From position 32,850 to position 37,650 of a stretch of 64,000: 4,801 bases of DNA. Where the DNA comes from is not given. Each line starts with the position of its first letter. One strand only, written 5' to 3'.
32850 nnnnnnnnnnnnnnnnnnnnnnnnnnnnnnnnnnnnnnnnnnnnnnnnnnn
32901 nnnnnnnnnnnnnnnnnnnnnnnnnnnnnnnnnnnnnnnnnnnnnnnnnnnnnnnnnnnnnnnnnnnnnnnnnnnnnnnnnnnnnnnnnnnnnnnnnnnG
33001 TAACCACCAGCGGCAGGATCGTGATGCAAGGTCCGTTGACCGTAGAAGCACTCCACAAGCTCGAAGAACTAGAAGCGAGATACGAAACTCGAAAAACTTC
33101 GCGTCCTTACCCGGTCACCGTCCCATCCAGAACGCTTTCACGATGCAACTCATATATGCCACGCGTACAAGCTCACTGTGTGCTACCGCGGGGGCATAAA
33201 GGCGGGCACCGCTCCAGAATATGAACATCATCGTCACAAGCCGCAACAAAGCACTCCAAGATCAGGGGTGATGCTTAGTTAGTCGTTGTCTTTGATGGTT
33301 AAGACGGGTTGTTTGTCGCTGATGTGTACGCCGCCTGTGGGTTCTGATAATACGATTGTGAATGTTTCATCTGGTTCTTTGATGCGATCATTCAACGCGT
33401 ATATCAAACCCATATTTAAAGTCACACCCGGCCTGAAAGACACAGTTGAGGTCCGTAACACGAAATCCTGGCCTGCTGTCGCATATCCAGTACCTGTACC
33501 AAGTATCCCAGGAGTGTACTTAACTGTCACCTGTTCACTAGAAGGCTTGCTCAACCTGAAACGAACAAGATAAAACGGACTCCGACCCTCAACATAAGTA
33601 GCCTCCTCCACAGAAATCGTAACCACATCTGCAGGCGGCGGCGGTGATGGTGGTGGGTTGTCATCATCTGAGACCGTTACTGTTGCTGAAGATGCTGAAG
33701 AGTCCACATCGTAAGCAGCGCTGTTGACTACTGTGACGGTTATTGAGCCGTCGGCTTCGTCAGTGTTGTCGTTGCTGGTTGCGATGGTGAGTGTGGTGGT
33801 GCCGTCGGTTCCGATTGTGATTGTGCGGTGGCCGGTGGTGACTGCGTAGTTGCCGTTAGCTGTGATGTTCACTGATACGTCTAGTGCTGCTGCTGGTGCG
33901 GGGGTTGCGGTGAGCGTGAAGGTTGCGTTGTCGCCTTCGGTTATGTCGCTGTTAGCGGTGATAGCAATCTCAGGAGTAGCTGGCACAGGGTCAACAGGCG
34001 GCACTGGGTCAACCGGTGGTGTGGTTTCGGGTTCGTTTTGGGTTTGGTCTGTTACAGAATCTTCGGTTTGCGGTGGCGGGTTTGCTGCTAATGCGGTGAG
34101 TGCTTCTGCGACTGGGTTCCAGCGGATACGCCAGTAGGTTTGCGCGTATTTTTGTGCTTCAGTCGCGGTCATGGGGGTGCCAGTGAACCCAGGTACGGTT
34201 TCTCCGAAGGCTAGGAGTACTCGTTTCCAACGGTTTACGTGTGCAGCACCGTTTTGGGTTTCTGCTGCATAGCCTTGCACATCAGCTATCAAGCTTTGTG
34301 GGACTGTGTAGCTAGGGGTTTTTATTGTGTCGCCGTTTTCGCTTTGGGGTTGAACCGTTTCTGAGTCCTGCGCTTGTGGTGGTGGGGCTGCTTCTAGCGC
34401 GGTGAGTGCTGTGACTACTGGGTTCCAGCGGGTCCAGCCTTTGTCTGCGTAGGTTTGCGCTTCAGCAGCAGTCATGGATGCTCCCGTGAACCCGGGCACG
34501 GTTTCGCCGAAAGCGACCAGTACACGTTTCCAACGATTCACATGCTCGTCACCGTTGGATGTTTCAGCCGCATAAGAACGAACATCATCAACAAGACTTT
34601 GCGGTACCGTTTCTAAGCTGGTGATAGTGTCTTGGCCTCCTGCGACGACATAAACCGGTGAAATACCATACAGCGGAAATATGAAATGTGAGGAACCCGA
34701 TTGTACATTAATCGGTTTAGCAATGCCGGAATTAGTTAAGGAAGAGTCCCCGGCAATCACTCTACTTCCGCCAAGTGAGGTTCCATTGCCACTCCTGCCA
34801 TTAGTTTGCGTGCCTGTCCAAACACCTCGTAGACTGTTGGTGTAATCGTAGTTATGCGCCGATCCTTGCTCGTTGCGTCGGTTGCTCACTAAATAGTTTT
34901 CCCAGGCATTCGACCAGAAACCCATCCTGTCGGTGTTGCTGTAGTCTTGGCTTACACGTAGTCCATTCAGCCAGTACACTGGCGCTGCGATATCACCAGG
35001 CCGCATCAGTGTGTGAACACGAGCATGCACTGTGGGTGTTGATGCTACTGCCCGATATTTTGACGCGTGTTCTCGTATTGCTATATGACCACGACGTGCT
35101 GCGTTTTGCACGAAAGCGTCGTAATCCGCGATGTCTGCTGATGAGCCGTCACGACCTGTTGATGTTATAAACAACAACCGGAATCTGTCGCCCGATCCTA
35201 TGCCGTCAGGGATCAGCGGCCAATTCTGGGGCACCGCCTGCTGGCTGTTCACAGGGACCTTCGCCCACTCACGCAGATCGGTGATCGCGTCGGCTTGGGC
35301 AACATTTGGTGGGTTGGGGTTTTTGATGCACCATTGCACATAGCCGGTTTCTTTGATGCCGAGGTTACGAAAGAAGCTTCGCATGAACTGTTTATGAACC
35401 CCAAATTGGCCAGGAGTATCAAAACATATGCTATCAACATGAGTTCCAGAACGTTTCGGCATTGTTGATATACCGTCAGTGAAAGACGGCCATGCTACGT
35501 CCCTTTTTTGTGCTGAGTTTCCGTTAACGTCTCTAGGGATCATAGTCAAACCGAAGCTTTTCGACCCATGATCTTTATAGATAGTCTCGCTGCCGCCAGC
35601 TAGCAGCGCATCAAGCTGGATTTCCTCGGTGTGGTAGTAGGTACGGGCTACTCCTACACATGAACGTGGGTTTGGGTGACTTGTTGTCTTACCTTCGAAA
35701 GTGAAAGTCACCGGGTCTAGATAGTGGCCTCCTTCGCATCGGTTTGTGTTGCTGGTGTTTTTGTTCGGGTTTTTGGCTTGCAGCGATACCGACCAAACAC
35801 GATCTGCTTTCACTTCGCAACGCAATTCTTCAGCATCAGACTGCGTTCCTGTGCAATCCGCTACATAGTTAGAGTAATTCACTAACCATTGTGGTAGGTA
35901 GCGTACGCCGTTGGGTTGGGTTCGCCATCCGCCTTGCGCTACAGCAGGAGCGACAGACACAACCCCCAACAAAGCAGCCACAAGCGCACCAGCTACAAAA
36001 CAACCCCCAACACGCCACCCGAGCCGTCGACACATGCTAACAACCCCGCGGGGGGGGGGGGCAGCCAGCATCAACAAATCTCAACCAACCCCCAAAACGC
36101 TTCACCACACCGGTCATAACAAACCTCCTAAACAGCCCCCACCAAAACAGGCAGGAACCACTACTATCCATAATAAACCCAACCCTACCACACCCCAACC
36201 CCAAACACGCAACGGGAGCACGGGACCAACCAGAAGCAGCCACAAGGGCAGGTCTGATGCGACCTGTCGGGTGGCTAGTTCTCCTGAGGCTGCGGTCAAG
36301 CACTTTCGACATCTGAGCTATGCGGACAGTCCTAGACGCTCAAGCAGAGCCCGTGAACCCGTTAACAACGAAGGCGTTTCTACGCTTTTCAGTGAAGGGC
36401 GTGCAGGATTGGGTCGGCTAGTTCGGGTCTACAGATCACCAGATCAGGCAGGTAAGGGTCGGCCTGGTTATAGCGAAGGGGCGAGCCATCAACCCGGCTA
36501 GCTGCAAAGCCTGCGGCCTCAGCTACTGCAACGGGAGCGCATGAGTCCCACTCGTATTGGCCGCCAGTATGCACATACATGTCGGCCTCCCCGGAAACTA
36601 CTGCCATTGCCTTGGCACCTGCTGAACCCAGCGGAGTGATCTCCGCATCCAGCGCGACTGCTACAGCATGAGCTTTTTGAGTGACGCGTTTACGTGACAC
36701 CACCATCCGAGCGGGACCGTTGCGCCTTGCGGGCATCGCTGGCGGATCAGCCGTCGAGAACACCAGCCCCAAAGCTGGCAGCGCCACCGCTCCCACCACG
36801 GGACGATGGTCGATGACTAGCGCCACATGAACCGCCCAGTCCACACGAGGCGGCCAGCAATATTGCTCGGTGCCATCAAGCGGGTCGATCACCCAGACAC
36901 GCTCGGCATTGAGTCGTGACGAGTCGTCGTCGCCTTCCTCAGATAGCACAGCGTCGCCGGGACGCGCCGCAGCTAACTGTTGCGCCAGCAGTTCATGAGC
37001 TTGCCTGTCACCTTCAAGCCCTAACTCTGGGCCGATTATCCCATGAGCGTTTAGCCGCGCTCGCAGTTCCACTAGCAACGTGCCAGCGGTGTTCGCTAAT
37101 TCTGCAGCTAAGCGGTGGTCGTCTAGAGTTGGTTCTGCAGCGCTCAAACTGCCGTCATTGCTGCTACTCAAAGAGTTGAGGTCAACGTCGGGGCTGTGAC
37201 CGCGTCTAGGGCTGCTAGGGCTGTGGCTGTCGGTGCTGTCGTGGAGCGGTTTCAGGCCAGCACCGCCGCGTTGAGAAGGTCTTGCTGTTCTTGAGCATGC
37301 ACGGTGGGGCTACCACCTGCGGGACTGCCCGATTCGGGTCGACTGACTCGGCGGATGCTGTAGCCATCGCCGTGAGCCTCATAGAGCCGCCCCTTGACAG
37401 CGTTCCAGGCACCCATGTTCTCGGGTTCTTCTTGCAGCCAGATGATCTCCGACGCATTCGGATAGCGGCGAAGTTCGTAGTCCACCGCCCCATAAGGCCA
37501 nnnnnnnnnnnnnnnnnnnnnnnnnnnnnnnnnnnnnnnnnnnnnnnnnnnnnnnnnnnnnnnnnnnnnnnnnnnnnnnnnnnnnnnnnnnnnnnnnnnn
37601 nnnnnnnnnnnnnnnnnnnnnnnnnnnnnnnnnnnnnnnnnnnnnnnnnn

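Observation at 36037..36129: C12 homopolymer between a strong SD-ATG and the signal-peptide ATG of a 932-aa surface protein: candidate phase-variation switch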

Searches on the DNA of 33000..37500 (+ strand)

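Call 6: search_dna_similar(query=window:33000-37500:+, collection=plasmids, mode=near, max_rows=10)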
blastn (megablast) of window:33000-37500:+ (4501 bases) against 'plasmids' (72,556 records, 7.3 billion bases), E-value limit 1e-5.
No match.
